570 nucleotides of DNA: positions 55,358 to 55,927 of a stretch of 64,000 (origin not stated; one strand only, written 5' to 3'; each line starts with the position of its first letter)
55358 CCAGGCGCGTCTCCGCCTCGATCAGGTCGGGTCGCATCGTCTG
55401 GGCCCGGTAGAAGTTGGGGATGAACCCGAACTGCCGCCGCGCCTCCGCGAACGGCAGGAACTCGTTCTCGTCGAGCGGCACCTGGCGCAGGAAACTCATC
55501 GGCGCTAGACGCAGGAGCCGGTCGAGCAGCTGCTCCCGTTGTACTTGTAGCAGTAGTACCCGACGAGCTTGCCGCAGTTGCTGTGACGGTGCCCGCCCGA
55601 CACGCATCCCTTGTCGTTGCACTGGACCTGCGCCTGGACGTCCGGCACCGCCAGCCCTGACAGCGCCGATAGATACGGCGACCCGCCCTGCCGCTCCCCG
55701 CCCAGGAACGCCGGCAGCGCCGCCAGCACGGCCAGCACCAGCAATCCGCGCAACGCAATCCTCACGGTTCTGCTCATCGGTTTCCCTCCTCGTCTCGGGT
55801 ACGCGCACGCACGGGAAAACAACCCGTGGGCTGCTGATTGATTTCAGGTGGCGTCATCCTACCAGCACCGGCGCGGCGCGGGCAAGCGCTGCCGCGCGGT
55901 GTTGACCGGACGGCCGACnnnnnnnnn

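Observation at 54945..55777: Third 6-Cys peptide paralogue translationally linked to a CMD/AhpD-family redox protein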

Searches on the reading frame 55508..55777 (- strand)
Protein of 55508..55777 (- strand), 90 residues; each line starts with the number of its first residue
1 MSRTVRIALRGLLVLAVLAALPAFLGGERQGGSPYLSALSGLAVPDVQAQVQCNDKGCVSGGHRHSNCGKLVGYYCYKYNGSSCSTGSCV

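Call 5: search_protein_families(library=pfam, max_evalue=1, proteins=[window:55508-55777:-])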
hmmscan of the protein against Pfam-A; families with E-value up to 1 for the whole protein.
seq(90 aa): 0 families

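Call 6: search_protein_families(library=ncbifam, max_evalue=1, proteins=[window:55508-55777:-])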
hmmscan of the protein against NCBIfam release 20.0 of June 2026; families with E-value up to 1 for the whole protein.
seq(90 aa): 0 families

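Call 9: find_homologous_proteins(query=A1, max_evalue=0.01)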
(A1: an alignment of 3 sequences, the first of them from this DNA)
Query A1 (3 sequences) (90 aa, profile of the alignment): 20 proteins with E <= 0.01 among 954 candidates.
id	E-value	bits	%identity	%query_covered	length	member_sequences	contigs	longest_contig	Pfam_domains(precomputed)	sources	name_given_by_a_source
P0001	5.5e-39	150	100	100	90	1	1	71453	-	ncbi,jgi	jgi:hypothetical protein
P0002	5.1e-35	137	40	62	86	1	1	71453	-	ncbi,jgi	jgi:hypothetical protein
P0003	4.2e-29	118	71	100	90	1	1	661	-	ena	-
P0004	5.9e-29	118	70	99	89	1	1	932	-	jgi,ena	-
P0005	9.7e-28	114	35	81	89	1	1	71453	-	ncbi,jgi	jgi:hypothetical protein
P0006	3.0e-25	106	56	89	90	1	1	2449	-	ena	-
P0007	1.9e-23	100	67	99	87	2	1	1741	-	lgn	-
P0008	1.9e-23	100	38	87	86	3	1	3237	-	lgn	-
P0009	8.6e-23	98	32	77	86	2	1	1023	-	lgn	-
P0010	1.0e-22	98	67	92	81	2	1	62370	-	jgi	jgi:hypothetical protein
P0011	5.9e-22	95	35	91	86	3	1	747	-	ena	-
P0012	5.8e-18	83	34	94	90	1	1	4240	-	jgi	-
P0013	2.4e-15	74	44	60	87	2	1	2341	-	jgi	jgi:hypothetical protein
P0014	2.4e-14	71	46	100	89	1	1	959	-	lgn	-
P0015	2.5e-11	61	37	62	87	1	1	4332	-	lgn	-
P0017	5.8e-8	51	31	71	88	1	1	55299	-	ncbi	-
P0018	4.2e-7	48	36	67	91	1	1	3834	-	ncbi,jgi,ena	-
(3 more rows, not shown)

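Call 11: find_encoding_contigs(protein=P0010, flank=6000, max_places=3)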
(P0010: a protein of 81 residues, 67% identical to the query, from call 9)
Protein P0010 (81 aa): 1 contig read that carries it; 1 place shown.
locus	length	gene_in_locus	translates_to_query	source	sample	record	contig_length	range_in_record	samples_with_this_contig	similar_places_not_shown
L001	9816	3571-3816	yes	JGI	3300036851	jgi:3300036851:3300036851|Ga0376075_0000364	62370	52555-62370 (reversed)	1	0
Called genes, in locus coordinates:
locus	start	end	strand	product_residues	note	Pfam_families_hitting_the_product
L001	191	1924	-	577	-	PF02630:SCO1-SenC, PF03150:CCP_MauG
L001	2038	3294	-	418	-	PF05694:SBP56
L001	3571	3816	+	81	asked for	-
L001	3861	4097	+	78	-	PF13490:zf-HC2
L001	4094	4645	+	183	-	PF02627:CMD (faint)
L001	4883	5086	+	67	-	PF00313:CSD, PF08206:OB_RNB (weak)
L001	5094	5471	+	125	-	PF00076:RRM_1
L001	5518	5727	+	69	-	-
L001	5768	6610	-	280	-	PF13489:Methyltransf_23, PF02353:CMAS (weak), PF13847:Methyltransf_31, PF08241:Methyltransf_11, PF08242:Methyltransf_12, PF13649:Methyltransf_25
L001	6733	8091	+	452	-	PF07969:Amidohydro_3 (weak), PF01979:Amidohydro_1, PF07969:Amidohydro_3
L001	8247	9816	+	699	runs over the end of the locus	PF13520:AA_permease_2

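Call 19: find_related_loci(query=A4, collection=genome_contigs, flank=8000)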
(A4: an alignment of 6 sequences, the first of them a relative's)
Query A4 (90 aa) in genome_contigs; peptide patterns used: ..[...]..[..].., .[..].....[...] (x = any residue, [..] = any of these).
41 stretches matched a pattern, but none encodes a relative of the query by tblastn (E <= 1e-3).

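Call 20: find_related_loci(query=A4, collection=metagenome_contigs, flank=8000)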
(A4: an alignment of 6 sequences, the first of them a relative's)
Query A4 (90 aa) in metagenome_contigs; peptide patterns used: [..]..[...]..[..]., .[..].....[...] (x = any residue, [..] = any of these).
97 stretches matched a pattern; 2 encode a relative of the query (tblastn E <= 1e-3); 2 distinct loci.
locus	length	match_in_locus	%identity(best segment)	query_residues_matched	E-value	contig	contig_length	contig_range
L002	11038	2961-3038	54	66-89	3e-5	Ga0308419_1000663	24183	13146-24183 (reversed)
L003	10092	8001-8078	54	66-89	3e-5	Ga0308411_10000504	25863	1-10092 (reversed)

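Call 22: find_related_loci(query=A5, collection=genome_contigs, flank=8000)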
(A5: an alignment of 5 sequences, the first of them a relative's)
Query A5 (89 aa) in genome_contigs; peptide patterns used: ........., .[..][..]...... (x = any residue, [..] = any of these).
27 stretches matched a pattern; 1 encode a relative of the query (tblastn E <= 1e-3); 1 distinct loci.
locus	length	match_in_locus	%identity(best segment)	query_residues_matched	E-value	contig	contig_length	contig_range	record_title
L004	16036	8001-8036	83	51-62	9e-5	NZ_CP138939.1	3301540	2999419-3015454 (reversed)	Synechococcus sp. MIT S1220 chromosome, complete genome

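Call 23: find_encoding_contigs(protein=P0017, flank=8000, max_places=3)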
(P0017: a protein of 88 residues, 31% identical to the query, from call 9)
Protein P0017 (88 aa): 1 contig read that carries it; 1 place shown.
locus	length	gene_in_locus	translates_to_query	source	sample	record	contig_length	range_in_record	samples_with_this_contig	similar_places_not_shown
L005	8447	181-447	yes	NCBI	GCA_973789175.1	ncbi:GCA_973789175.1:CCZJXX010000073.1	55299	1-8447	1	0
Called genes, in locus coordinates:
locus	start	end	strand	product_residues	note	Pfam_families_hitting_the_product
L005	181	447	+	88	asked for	-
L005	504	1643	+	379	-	PF04055:Radical_SAM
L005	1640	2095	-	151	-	PF00072:Response_reg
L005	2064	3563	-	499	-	PF17152:CHASE8, PF00672:HAMP, PF00512:HisKA, PF02518:HATPase_c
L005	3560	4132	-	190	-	PF13689:DUF4154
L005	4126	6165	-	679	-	PF07715:Plug, PF00593:TonB_dep_Rec_b-barrel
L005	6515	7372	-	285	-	PF19420:DDAH_eukar, PF02274:ADI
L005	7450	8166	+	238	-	PF00881:Nitroreductase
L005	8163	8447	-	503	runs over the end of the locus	PF00293:NUDIX (faint), PF00753:Lactamase_B, PF12706:Lactamase_B_2 (weak), PF17778:WHD_BLACT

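Call 26: find_encoding_contigs(protein=P0012, flank=5000, max_places=2)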
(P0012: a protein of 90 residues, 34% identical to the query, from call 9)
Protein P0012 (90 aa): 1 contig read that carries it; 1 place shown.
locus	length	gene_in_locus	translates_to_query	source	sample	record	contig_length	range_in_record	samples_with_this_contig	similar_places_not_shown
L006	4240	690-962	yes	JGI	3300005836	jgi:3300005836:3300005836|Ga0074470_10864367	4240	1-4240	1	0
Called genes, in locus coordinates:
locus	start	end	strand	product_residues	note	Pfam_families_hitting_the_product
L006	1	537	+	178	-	?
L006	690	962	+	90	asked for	-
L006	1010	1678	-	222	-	-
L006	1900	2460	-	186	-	-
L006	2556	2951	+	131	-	-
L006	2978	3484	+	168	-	PF00583:Acetyltransf_1, PF13673:Acetyltransf_10, PF13508:Acetyltransf_7, PF08445:FR47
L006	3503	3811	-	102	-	-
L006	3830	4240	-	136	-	?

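Call 27: find_encoding_contigs(protein=P0015, flank=5000, max_places=2)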
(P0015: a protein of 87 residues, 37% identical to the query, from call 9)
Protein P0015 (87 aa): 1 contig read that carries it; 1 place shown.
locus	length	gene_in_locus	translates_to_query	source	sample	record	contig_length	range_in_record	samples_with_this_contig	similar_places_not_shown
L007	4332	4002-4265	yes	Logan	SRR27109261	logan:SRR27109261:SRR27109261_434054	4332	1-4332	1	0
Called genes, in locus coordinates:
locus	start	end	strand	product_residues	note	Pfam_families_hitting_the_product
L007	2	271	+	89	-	?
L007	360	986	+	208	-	PF18306:LDcluster4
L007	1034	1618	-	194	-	-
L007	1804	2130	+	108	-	-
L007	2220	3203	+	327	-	PF13489:Methyltransf_23 (weak), PF00891:Methyltransf_2, PF13847:Methyltransf_31, PF08241:Methyltransf_11, PF08242:Methyltransf_12, PF13649:Methyltransf_25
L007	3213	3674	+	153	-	PF13279:4HBT_2 (weak)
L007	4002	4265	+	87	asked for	-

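Call 28: find_encoding_contigs(protein=P0018, flank=5000, max_places=2)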
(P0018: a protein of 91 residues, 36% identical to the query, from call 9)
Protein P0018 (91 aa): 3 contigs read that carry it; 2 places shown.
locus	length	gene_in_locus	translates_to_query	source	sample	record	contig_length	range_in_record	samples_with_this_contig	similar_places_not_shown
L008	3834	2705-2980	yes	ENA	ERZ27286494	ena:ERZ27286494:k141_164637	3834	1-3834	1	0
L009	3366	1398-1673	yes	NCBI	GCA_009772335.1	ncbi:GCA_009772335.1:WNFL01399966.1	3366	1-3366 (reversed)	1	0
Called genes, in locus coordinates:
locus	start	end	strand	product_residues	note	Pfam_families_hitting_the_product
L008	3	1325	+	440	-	?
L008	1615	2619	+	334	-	-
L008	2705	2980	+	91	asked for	-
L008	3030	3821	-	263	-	-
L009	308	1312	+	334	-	-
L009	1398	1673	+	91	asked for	-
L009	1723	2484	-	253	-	-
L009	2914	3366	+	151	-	?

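Call 29: find_encoding_contigs(protein=P0008, flank=5000, max_places=2)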
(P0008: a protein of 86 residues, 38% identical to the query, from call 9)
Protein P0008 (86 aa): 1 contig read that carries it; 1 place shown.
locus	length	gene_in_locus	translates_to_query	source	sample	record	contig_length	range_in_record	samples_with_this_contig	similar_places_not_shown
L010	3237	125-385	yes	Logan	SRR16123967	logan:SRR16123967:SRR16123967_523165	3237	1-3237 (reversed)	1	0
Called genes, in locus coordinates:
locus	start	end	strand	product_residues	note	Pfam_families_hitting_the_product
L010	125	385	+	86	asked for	-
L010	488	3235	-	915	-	?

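Call 30: search_protein_families(library=pfam, max_evalue=0.1, proteins=[L005:504-1643:+, L008:1615-2619:+, L008:3030-3821:-, L006:1010-1678:-, L006:1-537:+, L001:3861-4097:+, L001:4094-4645:+, L010:488-3235:-, L006:1900-2460:-])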
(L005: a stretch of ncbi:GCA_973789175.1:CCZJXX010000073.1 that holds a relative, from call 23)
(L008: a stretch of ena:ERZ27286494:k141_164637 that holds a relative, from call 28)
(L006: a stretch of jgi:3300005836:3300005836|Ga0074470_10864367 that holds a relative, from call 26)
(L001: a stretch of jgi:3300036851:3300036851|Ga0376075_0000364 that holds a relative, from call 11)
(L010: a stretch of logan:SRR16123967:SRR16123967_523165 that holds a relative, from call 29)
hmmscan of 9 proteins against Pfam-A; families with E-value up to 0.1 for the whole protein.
L005:504-1643:+ (379 aa): 2 families
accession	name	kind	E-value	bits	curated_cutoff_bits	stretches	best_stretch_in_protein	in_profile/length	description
PF04055.27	Radical_SAM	-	8.8e-17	62.2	29.5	1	94-245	6-163/166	Radical SAM superfamily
PF03604.18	Zn_ribbon_RPAB4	-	0.082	13.1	24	1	25-39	14-28/32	DNA directed RNA polymerase, 7 kDa subunit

L008:1615-2619:+ (334 aa): 2 families
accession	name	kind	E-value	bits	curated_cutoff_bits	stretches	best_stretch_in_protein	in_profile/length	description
PF13560.12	HTH_31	-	0.0005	20.8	27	1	18-101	2-60/64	Helix-turn-helix domain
PF01381.28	HTH_3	-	0.0082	16.6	23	0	22-40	1-19/55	Helix-turn-helix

L008:3030-3821:- (263 aa): 1 family
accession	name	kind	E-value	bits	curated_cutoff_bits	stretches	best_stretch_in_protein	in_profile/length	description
PF08334.16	T2SSG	-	0.0096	16.4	21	1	198-228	67-97/108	Type II secretion system (T2SS), protein G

L006:1010-1678:- (222 aa): 0 families

L006:1-537:+ (178 aa): 0 families

L001:3861-4097:+ (78 aa): 2 families
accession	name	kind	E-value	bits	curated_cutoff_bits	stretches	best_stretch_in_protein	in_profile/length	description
PF13490.11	zf-HC2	-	1.4e-07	31.9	22.2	1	4-37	1-34/35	Putative zinc-finger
PF24175.2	SU10_adaptor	-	0.0044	17.9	27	1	4-64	3-62/194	SU10 adaptor protein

L001:4094-4645:+ (183 aa): 1 family
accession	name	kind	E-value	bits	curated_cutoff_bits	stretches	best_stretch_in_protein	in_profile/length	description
PF02627.25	CMD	-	5.3e-06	26.8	23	1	50-94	13-56/84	Carboxymuconolactone decarboxylase family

L010:488-3235:- (915 aa): 1 family
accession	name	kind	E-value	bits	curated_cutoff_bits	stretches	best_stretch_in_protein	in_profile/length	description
PF05593.20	RHS_repeat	-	7.4e-19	68.1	22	3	279-311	1-33/38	RHS Repeat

L006:1900-2460:- (186 aa): 0 families

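Call 31: search_protein_families(library=ncbifam, max_evalue=0.1, proteins=[L005:504-1643:+, L008:1615-2619:+, L008:3030-3821:-, L006:1010-1678:-, L001:3861-4097:+, L001:4094-4645:+])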
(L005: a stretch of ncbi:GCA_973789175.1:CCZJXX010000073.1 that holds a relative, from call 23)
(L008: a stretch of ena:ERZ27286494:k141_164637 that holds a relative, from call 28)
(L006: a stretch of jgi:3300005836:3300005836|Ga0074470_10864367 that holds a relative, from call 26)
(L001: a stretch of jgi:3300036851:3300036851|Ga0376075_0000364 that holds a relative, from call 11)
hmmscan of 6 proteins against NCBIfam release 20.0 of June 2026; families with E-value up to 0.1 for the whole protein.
L005:504-1643:+ (379 aa): 18 families
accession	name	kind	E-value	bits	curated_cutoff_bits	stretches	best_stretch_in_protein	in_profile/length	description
TIGR04337.1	AmmeMemoSam_rS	hypoth_equivalog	4.5e-79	265.8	220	1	21-351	4-333/349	AmmeMemoRadiSam system radical SAM enzyme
TIGR04041.1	activase_YjjW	hypoth_equivalog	2.2e-15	56.8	250.2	1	146-267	118-240/276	YjjW family glycine radical enzyme activase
TIGR02493.1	PFLA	equivalog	3.5e-14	52.8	231.75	1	92-254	22-186/235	pyruvate formate-lyase-activating protein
NF048010.1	SfplDhtActHpsHDes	equivalog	1.8e-12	46.7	430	1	145-267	140-265/298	(2S)-3-sulfopropanediol dehydratase activating enzyme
TIGR02494.1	PFLE_PFLC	subfamily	9.9e-12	44.7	174.35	1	146-267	133-256/293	glycyl-radical enzyme activating protein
NF033719.1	ind_deCO2_activ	equivalog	1.5e-10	40.9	425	1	145-254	138-248/302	indoleacetate decarboxylase activase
TIGR04003.1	rSAM_BssD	equivalog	5e-10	39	496.45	1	146-255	137-248/314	[benzylsuccinate synthase]-activating enzyme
TIGR04395.1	cutC_activ_rSAM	equivalog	8.3e-10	38.4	360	1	146-253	139-247/309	choline TMA-lyase-activating enzyme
NF043069.1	T4HPD_activ_SAM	equivalog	4.4e-07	29.5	425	1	146-268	133-261/299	trans-4-hydroxy-L-proline dehydratase activase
TIGR02495.1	NrdG2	equivalog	1.5e-06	27.7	131.15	1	83-252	14-181/193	anaerobic ribonucleoside-triphosphate reductase activating protein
NF033717.2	HPDL_rSAM_activ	equivalog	6.9e-06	25.5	420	1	145-254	139-251/311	4-hydroxyphenylacetate decarboxylase activase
NF008356.0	PRK11145.1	equivalog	9.9e-06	25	375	1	92-254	27-191/246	pyruvate formate lyase 1-activating protein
NF048008.1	SfplDhtActHpfHKleb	equivalog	4.6e-05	22.9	500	1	145-252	135-243/308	(2S)-3-sulfopropanediol dehydratase activating enzyme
TIGR04545.1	rSAM_ahbD_hemeb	equivalog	0.0003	20.3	500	1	94-254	9-168/339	heme b synthase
TIGR02666.1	moaA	equivalog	0.0011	18.1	284.05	1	95-252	20-181/336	GTP 3',8-cyclase MoaA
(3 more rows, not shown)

L008:1615-2619:+ (334 aa): 2 families
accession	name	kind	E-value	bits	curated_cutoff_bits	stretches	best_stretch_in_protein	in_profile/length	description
NF053720.1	NsdA_fam_reg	subfamily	0.0021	17.6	75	1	22-100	3-80/432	NsdA family TPR-like regulatory protein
TIGR03070.1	couple_hipB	subfamily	0.032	14.2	71.65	0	16-38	1-23/58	type II toxin-antitoxin system Y4mF family antitoxin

L008:3030-3821:- (263 aa): 2 families
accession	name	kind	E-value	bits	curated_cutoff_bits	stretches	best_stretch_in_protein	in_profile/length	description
TIGR01710.1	typeII_sec_gspG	equivalog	0.00048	20.2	88.85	1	184-226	79-120/134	type II secretion system major pseudopilin GspG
NF035932.1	lectin_4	subfamily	0.028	13.7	300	1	38-115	71-149/320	lectin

L006:1010-1678:- (222 aa): 0 families

L001:3861-4097:+ (78 aa): 3 families
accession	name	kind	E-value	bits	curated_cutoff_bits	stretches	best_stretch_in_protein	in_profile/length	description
TIGR03988.1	antisig_RsrA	equivalog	5.4e-10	39.2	62.5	1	3-73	1-72/77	mycothiol system anti-sigma-R factor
NF052375.1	antisigma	equivalog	5e-08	33.2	100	1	11-74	2-65/217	anti-sigma factor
NF052368.1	antisigmaE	subfamily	1.2e-05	25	50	1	1-38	1-38/48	anti-sigma factor family protein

L001:4094-4645:+ (183 aa): 4 families
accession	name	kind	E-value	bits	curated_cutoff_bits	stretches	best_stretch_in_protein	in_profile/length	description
TIGR01926.1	peroxid_rel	subfamily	7.8e-29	100.7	81.8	1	17-169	19-172/178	peroxidase-related enzyme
TIGR04030.1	perox_Avi_7169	hypoth_equivalog_domain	9.5e-08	32.3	233.15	1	54-169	67-183/185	alkylhydroperoxidase domain protein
TIGR00778.1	ahpD_dom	domain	0.00039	19.9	27.8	1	56-92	1-37/51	alkylhydroperoxidase AhpD family core domain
NF041238.1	AhpD_rel_CFYUT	equivalog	0.0026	17.1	175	1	51-90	211-250/357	alkylhydroperoxidase-related (seleno)protein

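Call 32: find_encoding_contigs(protein=P0006, flank=5000, max_places=2)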
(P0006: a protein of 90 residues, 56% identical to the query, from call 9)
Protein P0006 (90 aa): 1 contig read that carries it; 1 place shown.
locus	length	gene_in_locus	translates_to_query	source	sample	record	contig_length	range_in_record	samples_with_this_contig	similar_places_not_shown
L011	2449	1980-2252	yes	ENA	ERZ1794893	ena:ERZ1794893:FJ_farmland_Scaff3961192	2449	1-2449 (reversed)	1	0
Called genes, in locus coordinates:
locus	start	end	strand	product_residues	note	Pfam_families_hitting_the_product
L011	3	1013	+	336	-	?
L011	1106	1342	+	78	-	PF13490:zf-HC2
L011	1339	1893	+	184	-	-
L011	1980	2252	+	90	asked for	-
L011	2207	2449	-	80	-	?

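Call 33: find_encoding_contigs(protein=P0007, flank=5000, max_places=2)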
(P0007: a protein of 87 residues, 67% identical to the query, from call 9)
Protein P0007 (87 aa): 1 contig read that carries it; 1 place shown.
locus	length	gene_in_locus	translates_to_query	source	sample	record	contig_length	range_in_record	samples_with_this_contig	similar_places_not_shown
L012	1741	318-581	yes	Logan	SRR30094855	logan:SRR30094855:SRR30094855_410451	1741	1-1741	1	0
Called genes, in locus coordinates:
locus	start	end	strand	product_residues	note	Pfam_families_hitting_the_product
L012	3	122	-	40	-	?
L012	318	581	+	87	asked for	-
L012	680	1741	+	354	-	?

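Call 34: find_encoding_contigs(protein=P0004, flank=5000, max_places=2)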
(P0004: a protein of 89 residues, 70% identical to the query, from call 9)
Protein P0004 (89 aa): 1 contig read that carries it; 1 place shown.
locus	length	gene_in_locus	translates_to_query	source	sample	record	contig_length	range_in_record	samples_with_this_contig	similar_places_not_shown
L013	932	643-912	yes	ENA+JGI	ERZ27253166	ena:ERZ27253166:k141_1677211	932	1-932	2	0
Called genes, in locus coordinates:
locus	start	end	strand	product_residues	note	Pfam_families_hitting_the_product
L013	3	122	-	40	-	?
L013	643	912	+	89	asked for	-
